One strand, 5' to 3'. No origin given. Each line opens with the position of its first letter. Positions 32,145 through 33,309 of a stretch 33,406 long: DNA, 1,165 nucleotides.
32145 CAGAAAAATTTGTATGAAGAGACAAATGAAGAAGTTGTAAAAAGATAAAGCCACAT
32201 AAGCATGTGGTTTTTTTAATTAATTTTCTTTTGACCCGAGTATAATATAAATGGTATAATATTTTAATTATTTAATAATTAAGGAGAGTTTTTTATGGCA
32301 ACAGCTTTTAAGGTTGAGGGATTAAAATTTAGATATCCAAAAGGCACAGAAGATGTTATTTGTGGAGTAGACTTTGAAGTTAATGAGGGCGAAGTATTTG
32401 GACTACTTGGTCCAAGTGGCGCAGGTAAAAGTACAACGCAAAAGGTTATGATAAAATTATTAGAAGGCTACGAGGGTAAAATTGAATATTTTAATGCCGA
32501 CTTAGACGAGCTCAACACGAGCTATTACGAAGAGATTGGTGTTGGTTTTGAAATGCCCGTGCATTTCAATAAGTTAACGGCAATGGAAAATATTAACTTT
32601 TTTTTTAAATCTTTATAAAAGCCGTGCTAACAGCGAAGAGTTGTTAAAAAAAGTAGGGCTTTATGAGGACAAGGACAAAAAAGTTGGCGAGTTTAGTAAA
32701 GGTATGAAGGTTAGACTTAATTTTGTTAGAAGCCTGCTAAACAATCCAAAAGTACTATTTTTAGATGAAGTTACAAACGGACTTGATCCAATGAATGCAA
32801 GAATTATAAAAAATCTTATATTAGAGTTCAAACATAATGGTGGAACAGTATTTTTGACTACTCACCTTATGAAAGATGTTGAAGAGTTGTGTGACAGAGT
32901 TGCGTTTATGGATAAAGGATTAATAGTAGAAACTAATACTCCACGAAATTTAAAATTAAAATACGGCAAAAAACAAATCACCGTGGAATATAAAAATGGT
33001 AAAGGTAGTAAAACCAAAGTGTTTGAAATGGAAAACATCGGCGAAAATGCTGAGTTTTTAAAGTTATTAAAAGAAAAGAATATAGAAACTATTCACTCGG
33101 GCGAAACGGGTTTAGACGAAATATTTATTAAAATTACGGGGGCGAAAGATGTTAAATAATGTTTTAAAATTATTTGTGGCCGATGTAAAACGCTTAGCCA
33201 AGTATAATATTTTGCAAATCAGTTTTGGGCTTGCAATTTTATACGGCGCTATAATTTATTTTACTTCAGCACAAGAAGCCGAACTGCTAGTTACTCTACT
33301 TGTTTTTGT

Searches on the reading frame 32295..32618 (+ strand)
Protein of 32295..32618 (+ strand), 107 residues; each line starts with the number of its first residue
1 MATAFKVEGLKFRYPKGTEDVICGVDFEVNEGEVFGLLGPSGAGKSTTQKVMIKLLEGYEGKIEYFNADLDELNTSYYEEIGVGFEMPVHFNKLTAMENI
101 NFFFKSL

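Call 60: search_protein_families(library=pfam, proteins=[window:32295-32618:+], max_evalue=0.0001)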
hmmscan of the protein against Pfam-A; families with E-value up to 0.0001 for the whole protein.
window:32295-32618:+ (107 aa): 1 family
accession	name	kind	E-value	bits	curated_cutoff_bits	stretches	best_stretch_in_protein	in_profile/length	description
PF00005.33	ABC_tran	-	6.3e-14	53.2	25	1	24-99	3-79/137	ABC transporter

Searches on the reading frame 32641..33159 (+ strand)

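Call 60: search_protein_families(library=pfam, proteins=[window:32641-33159:+], max_evalue=0.0001)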
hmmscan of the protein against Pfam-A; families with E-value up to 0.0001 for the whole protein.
window:32641-33159:+ (172 aa): 2 families
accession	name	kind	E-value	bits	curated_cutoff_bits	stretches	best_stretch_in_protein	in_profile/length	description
PF00005.33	ABC_tran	-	3.8e-08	34.5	25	1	2-46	89-137/137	ABC transporter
PF13304.12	AAA_21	-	4.2e-08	34.1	27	1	17-75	237-298/304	AAA domain, putative AbiEii toxin, Type IV TA system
